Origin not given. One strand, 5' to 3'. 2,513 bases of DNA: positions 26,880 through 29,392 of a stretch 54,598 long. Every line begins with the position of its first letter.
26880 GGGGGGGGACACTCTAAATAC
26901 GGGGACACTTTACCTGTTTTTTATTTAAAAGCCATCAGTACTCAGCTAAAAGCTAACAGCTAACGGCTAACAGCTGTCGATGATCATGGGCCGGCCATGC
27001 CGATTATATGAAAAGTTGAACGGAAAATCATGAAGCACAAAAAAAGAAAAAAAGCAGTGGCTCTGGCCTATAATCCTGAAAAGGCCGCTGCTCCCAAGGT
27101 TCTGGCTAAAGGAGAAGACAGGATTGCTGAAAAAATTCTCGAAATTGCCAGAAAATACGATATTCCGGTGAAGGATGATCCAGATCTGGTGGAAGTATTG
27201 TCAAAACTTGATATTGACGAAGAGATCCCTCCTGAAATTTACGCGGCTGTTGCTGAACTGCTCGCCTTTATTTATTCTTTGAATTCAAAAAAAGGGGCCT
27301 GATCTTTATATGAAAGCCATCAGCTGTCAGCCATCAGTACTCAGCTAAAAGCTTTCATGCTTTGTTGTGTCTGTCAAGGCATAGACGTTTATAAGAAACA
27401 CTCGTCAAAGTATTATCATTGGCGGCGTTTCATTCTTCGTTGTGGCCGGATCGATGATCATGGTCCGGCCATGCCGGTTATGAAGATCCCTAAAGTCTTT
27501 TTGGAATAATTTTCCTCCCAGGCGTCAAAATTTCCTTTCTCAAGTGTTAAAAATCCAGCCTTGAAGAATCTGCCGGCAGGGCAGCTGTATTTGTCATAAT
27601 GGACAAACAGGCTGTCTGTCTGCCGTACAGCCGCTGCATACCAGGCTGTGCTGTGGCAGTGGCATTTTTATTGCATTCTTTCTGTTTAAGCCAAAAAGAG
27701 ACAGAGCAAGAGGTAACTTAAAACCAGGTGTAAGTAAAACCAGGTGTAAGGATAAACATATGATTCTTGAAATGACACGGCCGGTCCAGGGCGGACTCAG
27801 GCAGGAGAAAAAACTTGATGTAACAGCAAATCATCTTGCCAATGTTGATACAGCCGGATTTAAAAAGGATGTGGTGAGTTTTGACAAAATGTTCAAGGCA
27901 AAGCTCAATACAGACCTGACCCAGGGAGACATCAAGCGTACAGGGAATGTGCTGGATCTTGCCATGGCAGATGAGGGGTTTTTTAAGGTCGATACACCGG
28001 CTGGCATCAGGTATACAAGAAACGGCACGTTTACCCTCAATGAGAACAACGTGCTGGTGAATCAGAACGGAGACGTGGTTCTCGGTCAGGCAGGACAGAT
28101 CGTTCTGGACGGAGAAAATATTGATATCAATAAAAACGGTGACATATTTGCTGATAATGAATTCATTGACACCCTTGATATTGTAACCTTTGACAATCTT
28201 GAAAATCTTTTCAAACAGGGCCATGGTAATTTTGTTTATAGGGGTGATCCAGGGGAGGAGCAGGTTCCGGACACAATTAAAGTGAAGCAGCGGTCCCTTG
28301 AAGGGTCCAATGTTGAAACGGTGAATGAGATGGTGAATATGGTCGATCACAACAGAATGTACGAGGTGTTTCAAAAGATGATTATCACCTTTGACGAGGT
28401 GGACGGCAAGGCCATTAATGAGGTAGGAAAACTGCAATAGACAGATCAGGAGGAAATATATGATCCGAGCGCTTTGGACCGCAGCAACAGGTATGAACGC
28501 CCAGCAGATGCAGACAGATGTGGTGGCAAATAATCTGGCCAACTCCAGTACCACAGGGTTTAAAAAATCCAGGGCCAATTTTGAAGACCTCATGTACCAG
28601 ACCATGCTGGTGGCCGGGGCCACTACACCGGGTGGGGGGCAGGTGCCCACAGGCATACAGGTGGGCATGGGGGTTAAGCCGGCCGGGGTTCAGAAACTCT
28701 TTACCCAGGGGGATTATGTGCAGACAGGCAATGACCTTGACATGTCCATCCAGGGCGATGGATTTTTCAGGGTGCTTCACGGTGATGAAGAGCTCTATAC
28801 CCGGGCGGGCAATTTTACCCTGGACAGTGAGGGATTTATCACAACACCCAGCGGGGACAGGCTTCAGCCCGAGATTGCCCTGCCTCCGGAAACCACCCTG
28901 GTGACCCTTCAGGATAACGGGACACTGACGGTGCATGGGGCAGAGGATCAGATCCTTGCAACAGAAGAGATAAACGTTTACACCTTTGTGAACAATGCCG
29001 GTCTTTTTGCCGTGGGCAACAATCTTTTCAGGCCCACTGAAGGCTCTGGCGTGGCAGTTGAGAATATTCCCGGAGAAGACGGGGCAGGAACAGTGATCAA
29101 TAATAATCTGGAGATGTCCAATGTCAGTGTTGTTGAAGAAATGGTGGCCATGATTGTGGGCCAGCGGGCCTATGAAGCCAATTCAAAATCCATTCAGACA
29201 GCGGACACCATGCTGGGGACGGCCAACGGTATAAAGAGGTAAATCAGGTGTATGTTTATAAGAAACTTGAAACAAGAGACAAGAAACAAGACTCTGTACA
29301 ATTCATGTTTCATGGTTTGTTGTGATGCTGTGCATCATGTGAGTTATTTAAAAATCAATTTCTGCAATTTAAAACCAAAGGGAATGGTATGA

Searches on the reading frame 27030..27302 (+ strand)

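Call 12: search_protein_families(library=pfam, proteins=[window:27030-27302:+], max_evalue=0.0001)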
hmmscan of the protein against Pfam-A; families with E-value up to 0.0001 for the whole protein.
window:27030-27302:+ (90 aa): 1 family
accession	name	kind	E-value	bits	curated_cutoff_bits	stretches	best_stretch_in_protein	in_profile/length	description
PF01312.24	Bac_export_2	-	1e-20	74.7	24.4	1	9-81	262-335/335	FlhB HrpN YscU SpaS Family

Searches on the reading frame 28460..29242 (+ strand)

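Call 12: search_protein_families(library=pfam, proteins=[window:28460-29242:+], max_evalue=0.0001)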
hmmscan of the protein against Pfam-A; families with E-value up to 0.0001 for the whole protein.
window:28460-29242:+ (260 aa): 3 families
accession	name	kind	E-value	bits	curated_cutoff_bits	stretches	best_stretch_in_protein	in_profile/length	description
PF06429.18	Flg_bbr_C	-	1.4e-19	69.8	23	1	215-257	3-45/46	Flagellar basal body rod FlgEFG protein C-terminal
PF22692.1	LlgE_F_G_D1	-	6.2e-19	68.4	27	1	97-158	2-64/64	Flagellar hook protein FlgE/F/G D1 domain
PF00460.25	Flg_bb_rod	-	3e-11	43.5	20.7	1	7-35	3-31/31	Flagella basal body rod protein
